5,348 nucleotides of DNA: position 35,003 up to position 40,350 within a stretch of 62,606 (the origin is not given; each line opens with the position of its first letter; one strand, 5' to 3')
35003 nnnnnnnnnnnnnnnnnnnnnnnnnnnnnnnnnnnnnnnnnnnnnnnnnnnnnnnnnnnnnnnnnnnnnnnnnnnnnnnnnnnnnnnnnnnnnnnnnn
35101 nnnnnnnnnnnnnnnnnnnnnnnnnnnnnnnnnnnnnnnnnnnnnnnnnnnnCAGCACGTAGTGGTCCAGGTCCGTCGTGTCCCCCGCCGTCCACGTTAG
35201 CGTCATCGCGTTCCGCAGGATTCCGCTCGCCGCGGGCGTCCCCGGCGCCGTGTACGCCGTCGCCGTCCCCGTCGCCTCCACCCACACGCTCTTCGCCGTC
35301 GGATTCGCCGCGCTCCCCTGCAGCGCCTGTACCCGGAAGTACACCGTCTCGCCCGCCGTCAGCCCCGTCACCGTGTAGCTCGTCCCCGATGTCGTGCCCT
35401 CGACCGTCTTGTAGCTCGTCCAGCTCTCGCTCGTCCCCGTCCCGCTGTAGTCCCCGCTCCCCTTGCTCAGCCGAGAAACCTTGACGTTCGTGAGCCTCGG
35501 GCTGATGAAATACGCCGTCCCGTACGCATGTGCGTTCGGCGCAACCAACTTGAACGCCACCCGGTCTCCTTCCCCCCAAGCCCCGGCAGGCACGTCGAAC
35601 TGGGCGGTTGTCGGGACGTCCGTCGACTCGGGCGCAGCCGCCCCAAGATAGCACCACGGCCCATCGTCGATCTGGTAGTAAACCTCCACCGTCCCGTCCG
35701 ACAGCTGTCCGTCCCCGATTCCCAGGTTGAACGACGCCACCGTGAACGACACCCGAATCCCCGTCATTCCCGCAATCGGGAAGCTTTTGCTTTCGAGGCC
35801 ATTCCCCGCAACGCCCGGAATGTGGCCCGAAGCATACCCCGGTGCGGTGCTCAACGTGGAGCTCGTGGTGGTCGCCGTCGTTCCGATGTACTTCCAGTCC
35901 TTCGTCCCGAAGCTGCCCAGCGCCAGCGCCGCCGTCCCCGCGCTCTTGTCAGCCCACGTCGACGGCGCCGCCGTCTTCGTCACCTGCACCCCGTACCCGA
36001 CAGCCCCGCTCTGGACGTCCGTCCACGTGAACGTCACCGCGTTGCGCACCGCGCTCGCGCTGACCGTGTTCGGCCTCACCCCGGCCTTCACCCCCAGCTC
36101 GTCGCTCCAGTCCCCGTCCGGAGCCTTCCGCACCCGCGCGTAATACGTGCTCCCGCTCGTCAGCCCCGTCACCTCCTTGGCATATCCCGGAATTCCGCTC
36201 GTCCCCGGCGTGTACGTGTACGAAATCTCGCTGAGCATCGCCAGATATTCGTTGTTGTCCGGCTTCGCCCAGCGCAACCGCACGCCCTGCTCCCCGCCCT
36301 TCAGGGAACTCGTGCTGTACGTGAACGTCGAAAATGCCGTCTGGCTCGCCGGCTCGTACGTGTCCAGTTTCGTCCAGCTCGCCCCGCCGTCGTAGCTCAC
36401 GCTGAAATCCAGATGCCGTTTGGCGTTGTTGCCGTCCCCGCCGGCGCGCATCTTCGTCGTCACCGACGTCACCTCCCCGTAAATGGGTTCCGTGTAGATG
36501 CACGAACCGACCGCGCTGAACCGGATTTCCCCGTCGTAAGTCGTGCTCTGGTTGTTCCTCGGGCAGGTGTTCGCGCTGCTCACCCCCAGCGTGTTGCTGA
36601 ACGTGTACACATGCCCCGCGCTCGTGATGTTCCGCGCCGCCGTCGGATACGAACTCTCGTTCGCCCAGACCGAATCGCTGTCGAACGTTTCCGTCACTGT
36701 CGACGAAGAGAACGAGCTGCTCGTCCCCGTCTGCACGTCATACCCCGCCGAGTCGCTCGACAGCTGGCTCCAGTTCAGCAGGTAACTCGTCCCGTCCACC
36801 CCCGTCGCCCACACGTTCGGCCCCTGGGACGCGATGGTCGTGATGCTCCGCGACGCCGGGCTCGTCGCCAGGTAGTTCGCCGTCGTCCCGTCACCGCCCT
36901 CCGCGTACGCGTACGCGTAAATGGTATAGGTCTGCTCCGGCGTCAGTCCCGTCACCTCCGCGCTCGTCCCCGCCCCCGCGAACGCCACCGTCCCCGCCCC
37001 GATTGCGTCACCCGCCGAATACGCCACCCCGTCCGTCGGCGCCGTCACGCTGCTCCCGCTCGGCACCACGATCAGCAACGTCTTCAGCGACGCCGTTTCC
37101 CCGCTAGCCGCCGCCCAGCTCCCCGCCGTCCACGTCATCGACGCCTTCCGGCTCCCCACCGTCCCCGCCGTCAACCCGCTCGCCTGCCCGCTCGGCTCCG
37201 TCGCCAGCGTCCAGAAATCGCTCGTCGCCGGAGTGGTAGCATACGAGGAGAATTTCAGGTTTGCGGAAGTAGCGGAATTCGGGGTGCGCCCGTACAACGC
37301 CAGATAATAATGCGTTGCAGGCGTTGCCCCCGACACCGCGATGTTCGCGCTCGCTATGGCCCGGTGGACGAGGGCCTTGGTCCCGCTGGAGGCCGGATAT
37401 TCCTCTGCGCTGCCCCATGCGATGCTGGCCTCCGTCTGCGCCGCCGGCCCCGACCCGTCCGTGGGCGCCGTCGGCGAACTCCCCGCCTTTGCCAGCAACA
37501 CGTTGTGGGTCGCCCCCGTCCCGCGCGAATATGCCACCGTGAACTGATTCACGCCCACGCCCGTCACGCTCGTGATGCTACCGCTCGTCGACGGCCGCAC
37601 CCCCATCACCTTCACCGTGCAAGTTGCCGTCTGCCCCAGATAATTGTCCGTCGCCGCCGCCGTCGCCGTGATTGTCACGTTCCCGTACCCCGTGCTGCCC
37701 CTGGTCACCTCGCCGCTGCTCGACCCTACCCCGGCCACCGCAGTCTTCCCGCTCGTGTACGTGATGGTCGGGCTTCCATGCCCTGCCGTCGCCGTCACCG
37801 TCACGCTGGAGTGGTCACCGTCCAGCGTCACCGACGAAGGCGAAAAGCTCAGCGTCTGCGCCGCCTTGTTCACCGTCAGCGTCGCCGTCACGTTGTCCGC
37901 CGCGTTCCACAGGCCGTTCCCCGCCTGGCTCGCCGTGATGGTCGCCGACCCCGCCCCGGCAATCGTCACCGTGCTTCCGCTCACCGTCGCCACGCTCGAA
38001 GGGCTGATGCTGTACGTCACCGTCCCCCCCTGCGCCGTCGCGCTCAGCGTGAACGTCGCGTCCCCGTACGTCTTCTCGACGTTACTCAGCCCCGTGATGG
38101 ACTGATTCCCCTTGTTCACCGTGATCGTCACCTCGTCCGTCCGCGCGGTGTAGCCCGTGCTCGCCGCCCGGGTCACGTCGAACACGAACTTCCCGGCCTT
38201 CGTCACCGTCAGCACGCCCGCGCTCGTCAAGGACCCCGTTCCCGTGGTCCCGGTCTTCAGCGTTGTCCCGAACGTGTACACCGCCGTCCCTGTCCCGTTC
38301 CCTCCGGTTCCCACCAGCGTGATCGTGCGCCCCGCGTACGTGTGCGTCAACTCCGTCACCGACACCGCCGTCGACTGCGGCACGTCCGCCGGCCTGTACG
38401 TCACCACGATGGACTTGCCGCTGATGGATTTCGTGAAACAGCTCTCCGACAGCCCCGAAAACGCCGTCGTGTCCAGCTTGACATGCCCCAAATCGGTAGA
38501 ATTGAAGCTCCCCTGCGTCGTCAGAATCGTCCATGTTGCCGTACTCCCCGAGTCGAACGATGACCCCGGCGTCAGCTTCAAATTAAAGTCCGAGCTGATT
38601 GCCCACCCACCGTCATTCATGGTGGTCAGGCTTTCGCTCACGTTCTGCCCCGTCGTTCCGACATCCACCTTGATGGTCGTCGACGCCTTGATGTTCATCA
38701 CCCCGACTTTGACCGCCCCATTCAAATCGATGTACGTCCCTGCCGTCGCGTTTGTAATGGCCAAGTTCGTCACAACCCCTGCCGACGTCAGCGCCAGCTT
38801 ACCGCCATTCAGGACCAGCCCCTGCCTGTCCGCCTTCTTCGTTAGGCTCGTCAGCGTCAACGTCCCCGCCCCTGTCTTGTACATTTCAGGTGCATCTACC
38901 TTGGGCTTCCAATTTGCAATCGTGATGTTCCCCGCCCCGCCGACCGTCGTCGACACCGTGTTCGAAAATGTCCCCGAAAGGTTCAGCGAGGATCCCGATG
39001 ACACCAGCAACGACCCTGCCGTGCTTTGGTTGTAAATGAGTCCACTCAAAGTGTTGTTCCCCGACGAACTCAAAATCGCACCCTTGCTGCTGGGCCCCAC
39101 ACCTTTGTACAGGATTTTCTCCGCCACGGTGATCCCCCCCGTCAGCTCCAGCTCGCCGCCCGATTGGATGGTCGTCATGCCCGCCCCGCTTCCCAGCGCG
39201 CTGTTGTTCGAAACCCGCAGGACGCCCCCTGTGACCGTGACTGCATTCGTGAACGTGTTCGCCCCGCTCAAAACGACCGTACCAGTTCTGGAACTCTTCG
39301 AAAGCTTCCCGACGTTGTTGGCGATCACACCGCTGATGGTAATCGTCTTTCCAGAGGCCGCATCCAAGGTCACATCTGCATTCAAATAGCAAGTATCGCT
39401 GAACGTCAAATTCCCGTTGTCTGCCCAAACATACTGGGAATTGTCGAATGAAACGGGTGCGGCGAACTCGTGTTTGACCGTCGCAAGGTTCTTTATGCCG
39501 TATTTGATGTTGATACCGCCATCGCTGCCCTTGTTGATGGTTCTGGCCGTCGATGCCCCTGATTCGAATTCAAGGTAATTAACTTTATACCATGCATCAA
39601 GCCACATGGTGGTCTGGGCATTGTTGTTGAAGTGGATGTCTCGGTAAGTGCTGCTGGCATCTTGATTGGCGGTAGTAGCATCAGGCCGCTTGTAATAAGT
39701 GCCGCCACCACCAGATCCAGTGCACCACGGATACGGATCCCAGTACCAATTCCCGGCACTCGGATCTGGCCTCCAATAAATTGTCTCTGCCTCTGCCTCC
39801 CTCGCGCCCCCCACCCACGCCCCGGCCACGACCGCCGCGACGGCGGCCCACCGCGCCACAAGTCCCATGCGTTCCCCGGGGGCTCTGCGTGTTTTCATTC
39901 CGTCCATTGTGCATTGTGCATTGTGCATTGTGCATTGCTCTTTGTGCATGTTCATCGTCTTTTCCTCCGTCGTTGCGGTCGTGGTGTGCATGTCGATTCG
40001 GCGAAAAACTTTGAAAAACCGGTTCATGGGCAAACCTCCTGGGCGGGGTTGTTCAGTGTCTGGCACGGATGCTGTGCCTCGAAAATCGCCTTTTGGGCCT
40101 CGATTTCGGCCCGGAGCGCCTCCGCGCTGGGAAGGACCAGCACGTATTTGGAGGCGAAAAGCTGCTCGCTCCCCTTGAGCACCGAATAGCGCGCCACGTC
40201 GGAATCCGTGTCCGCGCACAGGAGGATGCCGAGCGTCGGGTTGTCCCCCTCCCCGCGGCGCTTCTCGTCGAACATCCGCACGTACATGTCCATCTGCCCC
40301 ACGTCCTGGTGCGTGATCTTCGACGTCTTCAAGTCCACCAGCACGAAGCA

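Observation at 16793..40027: Giant protein 1: about 7,700 residues with an unusual modular grammar and no recognisable anchor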

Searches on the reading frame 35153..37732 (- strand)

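Call 13: search_protein_families(library=pfam, proteins=[window:35153-37732:-], max_evalue=0.5)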
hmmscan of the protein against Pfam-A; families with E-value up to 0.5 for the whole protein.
window:35153-37732:- (860 aa): 6 families
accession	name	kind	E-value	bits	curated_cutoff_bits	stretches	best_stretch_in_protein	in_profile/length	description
PF00041.27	fn3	-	1.9e-10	41.3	25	2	253-287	47-80/84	Fibronectin type III domain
PF21471.3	Reelin_subrepeat-B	-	0.00047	20.4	27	1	428-494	44-112/127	Reelin subrepeat B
PF20578.4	aBig_2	-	0.011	16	27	1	4-43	48-87/89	Atrophied bacterial Ig domain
PF21414.2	SMK_beta_su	-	0.034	15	27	1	91-135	7-51/90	Salt-mediated killer protoxin 1, beta subunit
PF25788.1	Ig_Rha78A_N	-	0.058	14.1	27.4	0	766-819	46-100/105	Rha78A-like, N-terminal immunoglobulin domain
PF16656.11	Pur_ac_phosph_N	-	0.18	12.8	30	1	754-805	31-82/93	Purple acid Phosphatase, N-terminal domain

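Call 14: search_protein_families(library=ncbifam, proteins=[window:35153-37732:-], max_evalue=0.5)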
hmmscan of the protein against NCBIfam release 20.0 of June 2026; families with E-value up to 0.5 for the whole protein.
window:35153-37732:- (860 aa): 0 families

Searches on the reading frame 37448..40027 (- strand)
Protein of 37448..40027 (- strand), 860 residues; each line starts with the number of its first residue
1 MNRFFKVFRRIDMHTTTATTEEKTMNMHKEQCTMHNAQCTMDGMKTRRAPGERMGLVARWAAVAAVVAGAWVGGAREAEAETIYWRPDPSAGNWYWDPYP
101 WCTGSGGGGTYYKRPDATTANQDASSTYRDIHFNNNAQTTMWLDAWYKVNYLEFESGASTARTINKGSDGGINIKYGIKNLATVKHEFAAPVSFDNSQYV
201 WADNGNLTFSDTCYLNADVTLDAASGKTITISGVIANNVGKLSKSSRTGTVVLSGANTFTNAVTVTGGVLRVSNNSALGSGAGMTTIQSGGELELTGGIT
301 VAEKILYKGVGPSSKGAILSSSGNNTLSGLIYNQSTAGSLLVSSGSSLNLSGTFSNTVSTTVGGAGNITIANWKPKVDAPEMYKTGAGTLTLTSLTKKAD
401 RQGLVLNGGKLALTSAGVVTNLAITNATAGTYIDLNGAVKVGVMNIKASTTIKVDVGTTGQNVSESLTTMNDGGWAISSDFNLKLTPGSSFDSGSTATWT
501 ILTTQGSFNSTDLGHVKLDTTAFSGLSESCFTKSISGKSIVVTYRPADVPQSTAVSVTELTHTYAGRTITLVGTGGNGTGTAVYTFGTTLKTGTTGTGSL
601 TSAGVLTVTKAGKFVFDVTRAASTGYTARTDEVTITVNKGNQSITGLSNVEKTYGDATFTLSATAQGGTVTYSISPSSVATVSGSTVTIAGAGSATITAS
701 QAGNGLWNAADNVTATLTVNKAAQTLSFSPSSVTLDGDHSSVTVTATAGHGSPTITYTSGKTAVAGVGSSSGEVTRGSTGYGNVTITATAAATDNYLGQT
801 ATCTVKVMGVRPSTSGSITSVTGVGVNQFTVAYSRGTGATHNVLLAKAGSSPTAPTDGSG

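Call 13: search_protein_families(library=pfam, proteins=[window:37448-40027:-], max_evalue=0.5)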
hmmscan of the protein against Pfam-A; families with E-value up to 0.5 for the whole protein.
window:37448-40027:- (860 aa): 3 families
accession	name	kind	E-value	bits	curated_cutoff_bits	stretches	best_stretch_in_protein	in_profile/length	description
PF12951.13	PATR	-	0.00012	22.5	27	1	248-272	6-30/30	Passenger-associated-transport-repeat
PF20578.4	aBig_2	-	0.0022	18.2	27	1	741-808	24-87/89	Atrophied bacterial Ig domain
PF21461.3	HL_N-beta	-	0.041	14.1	27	1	671-703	15-47/57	Hyaluronate lyase, N-terminal beta-sheet domain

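Call 14: search_protein_families(library=ncbifam, proteins=[window:37448-40027:-], max_evalue=0.5)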
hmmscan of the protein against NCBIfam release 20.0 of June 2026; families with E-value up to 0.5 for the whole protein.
window:37448-40027:- (860 aa): 1 family
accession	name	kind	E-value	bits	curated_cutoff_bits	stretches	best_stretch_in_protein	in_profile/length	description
TIGR02601.1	autotrns_rpt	repeat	0.0005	19.8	19.85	2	248-273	7-32/32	beta strand repeat protein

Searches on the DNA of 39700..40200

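Call 91: search_rna_families(source=window, start=39700, end=40200, threshold=evalue, max_evalue=1)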
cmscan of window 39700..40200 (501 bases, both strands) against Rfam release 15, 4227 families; matches with E-value up to 1: 0.
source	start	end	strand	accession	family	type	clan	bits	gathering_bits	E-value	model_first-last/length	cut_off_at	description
